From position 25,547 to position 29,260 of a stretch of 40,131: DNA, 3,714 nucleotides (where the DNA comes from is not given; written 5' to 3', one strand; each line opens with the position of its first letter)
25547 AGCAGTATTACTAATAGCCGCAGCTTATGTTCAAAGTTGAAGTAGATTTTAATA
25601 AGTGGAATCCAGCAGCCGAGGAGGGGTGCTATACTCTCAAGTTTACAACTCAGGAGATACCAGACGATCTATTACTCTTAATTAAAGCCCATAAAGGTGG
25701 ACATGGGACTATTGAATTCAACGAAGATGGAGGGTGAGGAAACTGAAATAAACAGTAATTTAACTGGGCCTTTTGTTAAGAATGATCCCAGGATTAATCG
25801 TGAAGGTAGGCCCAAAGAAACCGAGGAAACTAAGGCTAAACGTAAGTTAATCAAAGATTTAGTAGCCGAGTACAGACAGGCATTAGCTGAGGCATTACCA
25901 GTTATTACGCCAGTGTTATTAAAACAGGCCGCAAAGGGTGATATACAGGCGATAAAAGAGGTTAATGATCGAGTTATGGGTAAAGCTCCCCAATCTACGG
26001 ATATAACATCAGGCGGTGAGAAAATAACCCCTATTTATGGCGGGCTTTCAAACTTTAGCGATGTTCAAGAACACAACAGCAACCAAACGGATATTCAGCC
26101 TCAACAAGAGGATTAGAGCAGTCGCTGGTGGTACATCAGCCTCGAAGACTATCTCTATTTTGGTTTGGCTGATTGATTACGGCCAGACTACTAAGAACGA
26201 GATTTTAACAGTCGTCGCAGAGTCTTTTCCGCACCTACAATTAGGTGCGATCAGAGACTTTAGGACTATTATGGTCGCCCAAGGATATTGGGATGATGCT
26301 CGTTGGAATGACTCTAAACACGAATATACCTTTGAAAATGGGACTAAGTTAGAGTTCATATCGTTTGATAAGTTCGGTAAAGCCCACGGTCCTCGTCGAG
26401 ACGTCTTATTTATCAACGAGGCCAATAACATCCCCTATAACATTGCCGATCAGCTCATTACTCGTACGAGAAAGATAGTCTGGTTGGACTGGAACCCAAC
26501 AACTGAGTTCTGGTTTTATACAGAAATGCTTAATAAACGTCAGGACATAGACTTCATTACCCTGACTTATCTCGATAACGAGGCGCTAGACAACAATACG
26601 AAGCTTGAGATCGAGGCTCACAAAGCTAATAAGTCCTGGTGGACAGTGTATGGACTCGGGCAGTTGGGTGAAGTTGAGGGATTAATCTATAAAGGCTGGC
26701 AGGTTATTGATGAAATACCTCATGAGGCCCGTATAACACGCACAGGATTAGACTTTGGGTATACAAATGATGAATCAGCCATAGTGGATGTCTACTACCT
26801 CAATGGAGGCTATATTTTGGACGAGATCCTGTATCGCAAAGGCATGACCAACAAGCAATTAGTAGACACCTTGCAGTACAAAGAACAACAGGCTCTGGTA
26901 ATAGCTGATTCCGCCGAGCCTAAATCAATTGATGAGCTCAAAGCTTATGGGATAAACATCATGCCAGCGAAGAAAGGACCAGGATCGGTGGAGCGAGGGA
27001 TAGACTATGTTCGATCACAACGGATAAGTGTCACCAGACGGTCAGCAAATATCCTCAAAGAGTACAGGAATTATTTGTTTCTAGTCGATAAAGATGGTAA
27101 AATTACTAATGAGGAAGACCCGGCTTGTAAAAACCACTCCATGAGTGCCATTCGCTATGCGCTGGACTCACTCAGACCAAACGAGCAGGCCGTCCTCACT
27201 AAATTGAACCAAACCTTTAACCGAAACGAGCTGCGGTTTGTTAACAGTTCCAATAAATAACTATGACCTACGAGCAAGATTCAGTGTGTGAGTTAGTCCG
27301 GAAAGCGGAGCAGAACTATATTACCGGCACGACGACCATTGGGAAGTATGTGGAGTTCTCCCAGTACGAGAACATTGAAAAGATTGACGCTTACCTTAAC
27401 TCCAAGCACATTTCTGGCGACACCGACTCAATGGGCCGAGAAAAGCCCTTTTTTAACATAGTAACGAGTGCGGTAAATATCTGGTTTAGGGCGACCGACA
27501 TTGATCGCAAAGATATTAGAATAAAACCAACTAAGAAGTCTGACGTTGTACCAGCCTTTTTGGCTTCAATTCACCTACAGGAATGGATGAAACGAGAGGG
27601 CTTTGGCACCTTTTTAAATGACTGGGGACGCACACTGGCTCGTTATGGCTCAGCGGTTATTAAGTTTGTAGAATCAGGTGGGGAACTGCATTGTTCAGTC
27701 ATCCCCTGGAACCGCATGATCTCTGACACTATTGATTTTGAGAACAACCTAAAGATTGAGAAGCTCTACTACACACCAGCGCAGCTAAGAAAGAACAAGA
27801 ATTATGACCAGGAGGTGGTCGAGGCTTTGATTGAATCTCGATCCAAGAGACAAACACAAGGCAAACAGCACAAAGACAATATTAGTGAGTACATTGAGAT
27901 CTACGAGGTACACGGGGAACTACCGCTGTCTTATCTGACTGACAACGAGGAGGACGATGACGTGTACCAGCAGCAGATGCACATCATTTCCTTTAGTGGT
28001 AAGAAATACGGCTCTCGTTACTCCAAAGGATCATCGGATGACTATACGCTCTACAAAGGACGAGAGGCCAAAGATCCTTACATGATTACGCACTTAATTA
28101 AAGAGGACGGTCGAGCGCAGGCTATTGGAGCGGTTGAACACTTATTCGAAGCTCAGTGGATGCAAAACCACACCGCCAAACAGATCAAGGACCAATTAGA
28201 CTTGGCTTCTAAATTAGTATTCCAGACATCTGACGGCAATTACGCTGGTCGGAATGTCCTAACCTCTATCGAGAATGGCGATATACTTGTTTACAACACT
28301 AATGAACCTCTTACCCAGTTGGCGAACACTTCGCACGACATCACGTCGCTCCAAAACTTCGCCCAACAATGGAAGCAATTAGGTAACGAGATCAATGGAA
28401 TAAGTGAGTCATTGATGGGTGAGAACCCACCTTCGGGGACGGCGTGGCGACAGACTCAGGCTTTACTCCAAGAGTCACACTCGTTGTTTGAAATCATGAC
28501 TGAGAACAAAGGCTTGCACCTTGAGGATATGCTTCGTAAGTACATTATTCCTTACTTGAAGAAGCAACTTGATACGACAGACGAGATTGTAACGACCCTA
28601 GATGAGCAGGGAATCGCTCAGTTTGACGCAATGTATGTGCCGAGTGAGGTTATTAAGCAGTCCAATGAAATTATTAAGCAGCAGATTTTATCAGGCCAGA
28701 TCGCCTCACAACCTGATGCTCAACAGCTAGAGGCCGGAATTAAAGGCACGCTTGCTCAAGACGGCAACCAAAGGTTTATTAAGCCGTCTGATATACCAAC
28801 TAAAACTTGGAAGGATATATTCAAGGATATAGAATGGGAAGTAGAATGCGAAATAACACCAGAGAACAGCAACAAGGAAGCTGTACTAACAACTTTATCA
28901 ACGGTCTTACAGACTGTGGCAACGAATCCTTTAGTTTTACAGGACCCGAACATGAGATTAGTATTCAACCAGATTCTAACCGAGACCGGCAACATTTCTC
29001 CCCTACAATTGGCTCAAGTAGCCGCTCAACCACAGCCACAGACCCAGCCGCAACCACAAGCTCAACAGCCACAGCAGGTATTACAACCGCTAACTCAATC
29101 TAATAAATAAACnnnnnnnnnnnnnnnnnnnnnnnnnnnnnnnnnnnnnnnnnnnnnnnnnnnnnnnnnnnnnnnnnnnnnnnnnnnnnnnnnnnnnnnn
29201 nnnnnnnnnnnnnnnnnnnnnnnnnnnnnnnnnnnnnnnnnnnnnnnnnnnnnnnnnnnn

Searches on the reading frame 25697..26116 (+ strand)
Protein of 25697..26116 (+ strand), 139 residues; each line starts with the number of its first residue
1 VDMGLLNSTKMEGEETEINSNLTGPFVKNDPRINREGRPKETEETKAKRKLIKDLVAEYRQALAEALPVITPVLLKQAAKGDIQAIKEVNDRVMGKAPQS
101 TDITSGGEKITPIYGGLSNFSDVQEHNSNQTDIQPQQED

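Call 63: search_protein_families(library=pfam, proteins=[window:25697-26116:+], max_evalue=0.01)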
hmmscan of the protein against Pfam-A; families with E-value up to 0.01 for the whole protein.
window:25697-26116:+ (139 aa): 1 family
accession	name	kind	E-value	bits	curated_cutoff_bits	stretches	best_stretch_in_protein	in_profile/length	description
PF18932.5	DUF5681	-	0.00055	20.9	27.5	1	34-96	12-75/77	Family of unknown function (DUF5681)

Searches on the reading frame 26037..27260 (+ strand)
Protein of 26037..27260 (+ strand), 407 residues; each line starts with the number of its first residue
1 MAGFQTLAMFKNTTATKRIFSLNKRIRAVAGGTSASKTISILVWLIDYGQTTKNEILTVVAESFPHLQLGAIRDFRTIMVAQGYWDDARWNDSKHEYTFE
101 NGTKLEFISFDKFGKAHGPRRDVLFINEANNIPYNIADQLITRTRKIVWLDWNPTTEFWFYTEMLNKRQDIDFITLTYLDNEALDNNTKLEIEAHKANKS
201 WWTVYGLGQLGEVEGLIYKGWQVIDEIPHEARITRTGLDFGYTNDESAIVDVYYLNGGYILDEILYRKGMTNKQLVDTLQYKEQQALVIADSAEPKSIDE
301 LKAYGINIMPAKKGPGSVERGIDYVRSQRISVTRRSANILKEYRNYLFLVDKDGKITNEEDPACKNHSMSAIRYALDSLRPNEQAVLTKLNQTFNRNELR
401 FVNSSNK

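Call 11: search_protein_families(library=phrogs, proteins=[window:26037-27260:+], max_evalue=0.001)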
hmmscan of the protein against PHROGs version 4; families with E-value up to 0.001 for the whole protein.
window:26037-27260:+ (407 aa): 7 families
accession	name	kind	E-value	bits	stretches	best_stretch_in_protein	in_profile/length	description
phrog_5653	-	head and packaging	9.6e-30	104.8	1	209-385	2-186/199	terminase large subunit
phrog_2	-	head and packaging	2.3e-28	100.4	1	18-386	272-600/807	terminase large subunit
phrog_6672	-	head and packaging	3e-27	95.9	1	259-390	8-140/145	terminase large subunit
phrog_3717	-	head and packaging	2.5e-13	51.1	1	17-251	16-269/277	terminase large subunit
phrog_18557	-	head and packaging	3.2e-05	25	1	311-381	4-75/88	terminase large subunit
phrog_22023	-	unknown function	8.4e-05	23.9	1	167-264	46-146/153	-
phrog_979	-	head and packaging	0.00014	21.7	1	18-161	159-311/642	terminase large subunit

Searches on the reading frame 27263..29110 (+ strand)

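Call 11: search_protein_families(library=phrogs, proteins=[window:27263-29110:+], max_evalue=0.001)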
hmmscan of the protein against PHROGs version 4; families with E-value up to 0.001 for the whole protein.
window:27263-29110:+ (615 aa): 1 family
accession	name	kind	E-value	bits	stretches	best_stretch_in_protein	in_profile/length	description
phrog_332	-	connector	2.3e-05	24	1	108-394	117-389/560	head-tail adaptor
